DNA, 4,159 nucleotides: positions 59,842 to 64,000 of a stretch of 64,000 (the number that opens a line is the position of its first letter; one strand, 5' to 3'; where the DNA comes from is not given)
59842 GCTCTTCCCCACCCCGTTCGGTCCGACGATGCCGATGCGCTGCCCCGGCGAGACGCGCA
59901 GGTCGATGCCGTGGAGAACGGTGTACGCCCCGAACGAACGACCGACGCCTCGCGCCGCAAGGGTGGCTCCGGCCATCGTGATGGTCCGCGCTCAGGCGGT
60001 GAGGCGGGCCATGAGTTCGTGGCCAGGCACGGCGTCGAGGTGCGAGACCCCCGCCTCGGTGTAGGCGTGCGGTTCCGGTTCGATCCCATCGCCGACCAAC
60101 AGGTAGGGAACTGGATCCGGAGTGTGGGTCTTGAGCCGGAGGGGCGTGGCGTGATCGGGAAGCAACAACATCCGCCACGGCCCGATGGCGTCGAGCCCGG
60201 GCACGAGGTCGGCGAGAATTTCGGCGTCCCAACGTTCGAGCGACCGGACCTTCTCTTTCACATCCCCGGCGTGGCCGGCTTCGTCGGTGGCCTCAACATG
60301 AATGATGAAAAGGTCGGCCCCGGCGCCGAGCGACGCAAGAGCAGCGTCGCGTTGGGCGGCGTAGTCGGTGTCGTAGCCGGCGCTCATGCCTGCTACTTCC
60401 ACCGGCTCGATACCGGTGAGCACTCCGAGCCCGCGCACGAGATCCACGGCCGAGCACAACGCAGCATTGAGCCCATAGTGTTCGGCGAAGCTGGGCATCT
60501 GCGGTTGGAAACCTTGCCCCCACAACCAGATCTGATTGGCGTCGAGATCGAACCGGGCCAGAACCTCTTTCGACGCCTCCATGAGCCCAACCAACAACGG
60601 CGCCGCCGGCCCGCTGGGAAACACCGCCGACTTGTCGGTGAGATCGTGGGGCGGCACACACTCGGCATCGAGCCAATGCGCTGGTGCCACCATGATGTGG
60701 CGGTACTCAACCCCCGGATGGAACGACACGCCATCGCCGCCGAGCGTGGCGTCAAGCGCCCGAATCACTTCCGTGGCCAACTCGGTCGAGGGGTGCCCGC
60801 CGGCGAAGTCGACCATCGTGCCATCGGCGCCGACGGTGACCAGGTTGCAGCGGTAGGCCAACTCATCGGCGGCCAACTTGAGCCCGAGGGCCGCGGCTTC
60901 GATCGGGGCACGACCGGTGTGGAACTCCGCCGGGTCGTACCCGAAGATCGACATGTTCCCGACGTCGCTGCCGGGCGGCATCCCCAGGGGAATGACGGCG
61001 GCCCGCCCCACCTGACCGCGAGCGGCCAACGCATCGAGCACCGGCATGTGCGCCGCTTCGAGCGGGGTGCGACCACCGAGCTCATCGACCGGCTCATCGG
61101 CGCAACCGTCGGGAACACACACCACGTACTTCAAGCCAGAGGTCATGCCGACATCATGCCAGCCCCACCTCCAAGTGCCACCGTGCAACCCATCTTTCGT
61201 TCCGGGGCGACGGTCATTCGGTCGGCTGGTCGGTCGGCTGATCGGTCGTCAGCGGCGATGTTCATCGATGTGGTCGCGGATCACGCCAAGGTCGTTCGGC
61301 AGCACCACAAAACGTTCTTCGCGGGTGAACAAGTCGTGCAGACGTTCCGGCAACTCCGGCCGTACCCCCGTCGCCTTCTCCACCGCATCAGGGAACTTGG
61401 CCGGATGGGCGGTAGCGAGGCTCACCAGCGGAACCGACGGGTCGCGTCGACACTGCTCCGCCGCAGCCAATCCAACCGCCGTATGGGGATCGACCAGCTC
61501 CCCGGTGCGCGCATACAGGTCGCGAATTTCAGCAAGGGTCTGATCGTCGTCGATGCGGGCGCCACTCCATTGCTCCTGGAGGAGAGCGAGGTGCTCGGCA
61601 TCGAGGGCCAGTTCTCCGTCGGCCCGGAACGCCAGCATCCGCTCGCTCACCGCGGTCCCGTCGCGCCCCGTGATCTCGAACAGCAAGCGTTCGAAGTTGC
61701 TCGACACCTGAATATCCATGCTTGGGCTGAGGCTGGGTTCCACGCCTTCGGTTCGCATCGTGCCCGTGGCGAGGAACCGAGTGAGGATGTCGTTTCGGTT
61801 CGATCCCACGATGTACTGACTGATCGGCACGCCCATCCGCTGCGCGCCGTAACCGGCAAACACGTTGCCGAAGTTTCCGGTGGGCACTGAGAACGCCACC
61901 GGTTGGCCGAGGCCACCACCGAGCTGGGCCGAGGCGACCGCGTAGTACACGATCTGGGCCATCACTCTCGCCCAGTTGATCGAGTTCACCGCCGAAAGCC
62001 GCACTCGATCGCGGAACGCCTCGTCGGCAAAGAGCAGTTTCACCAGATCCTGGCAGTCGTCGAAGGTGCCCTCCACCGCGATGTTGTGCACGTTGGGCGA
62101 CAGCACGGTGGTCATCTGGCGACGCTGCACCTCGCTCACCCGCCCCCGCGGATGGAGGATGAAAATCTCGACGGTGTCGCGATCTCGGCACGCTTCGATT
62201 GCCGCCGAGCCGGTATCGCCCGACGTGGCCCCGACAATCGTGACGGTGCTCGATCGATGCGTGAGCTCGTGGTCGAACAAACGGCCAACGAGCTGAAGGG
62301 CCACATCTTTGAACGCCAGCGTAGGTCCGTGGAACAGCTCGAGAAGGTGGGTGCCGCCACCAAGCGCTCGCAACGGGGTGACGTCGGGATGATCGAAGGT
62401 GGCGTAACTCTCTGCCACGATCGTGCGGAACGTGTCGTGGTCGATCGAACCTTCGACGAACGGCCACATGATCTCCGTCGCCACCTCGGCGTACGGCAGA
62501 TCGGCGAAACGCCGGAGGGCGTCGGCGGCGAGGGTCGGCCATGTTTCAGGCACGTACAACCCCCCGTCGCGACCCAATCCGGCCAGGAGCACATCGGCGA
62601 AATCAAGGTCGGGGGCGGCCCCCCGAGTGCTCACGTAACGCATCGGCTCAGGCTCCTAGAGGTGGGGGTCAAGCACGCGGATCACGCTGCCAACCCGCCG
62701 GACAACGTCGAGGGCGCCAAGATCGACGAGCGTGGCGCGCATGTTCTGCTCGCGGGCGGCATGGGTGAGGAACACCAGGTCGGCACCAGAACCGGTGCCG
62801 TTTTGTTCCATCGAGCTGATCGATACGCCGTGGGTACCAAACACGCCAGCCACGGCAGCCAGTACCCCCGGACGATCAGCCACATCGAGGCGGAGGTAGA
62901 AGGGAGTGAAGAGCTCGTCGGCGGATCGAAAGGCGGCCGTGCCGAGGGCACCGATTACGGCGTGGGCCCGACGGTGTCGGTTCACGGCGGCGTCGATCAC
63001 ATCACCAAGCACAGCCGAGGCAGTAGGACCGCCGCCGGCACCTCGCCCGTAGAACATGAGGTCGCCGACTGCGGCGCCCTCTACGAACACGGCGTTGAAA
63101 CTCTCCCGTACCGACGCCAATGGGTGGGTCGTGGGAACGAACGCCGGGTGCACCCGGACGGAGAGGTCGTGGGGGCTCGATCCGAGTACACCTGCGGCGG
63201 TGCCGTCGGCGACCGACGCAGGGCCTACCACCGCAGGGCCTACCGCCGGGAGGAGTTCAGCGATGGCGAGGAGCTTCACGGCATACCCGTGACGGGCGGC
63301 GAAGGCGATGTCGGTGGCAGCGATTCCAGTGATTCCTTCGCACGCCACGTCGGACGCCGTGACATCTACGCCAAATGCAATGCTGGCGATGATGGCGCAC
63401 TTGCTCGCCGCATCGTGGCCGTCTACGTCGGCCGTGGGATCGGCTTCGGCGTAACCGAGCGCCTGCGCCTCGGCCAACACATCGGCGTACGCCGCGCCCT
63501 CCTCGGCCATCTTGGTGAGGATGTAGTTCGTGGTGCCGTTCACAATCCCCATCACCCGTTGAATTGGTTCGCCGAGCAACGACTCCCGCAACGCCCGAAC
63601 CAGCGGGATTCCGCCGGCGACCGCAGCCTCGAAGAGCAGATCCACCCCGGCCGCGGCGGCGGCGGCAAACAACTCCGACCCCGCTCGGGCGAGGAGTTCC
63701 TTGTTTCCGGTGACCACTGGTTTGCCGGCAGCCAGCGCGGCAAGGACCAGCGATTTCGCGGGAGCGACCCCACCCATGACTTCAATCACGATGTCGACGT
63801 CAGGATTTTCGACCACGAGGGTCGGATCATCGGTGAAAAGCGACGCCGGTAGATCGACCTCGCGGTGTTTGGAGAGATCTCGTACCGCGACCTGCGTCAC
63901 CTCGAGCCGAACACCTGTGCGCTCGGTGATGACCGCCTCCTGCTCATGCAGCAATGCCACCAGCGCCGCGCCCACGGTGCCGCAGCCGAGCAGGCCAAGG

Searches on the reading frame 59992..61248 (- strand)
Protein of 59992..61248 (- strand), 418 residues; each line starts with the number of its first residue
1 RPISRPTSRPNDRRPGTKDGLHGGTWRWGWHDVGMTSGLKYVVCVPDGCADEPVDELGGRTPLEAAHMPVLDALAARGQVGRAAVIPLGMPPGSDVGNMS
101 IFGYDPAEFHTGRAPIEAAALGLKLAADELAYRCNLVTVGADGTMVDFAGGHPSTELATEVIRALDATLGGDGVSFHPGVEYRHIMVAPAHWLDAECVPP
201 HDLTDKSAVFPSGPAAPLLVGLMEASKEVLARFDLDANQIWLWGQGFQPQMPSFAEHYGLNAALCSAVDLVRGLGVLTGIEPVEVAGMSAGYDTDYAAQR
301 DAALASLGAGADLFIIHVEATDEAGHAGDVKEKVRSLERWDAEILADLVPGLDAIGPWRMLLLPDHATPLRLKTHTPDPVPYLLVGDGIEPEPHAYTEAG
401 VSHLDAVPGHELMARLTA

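Call 103: search_protein_families(library=pfam, proteins=[window:59992-61248:-], max_evalue=0.0001)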
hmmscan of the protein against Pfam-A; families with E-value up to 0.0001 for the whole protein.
window:59992-61248:- (418 aa): 2 families
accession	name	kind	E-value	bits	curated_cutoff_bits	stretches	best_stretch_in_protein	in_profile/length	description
PF10143.14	PhosphMutase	-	1.3e-44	152.6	21.5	1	75-231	1-165/170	2,3-bisphosphoglycerate-independent phosphoglycerate mutase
PF01676.23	Metalloenzyme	-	1.9e-33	116.4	24.3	1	40-411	2-244/252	Metalloenzyme superfamily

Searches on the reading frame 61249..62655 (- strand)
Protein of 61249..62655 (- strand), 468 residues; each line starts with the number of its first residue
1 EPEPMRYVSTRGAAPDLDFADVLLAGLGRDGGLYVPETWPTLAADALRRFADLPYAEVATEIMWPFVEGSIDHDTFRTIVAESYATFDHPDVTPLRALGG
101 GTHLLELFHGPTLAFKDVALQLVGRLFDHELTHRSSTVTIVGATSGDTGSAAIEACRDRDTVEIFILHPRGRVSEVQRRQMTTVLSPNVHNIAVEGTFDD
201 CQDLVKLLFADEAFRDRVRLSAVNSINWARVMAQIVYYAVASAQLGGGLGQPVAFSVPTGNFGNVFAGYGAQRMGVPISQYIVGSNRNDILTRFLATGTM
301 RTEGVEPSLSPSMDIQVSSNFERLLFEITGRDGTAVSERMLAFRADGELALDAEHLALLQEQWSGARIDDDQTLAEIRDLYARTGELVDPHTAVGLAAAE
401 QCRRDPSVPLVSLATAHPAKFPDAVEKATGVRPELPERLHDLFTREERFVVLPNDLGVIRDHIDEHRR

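Call 103: search_protein_families(library=pfam, proteins=[window:61249-62655:-], max_evalue=0.0001)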
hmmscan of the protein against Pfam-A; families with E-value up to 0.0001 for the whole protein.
window:61249-62655:- (468 aa): 3 families
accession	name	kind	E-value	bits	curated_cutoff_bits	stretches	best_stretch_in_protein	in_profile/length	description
PF14821.11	Thr_synth_N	-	9.6e-26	90.2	25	1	6-84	1-79/79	Threonine synthase N terminus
PF00291.31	PALP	-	1.1e-23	84.5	35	1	105-338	28-246/295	Pyridoxal-phosphate dependent enzyme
PF24857.1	THR4_C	-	1.8e-13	50.8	27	1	392-464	1-84/85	Threonine synthase, C-terminal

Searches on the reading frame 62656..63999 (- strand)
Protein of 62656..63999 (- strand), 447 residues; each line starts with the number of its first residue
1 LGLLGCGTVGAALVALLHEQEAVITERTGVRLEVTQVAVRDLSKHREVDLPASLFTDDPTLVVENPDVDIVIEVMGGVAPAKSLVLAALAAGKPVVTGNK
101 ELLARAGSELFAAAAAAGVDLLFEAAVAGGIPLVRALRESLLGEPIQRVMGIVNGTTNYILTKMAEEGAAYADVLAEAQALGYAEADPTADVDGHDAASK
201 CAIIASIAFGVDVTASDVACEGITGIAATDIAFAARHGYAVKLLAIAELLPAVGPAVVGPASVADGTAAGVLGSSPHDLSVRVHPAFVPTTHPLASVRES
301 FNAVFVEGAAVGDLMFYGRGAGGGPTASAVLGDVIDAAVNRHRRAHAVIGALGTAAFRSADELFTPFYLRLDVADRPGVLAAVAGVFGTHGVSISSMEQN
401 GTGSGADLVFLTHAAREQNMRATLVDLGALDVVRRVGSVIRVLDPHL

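Call 103: search_protein_families(library=pfam, proteins=[window:62656-63999:-], max_evalue=0.0001)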
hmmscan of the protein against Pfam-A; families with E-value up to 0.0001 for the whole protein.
window:62656-63999:- (447 aa): 3 families
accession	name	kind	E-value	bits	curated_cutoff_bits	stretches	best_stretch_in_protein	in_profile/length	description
PF00742.24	Homoserine_dh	-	1.5e-65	220.7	22.9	1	132-335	1-173/173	Homoserine dehydrogenase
PF03447.22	NAD_binding_3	-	4.1e-23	82.7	24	1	5-124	1-116/116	Homoserine dehydrogenase, NAD binding domain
PF01842.31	ACT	-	1.1e-11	44.7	27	1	368-420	2-54/66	ACT domain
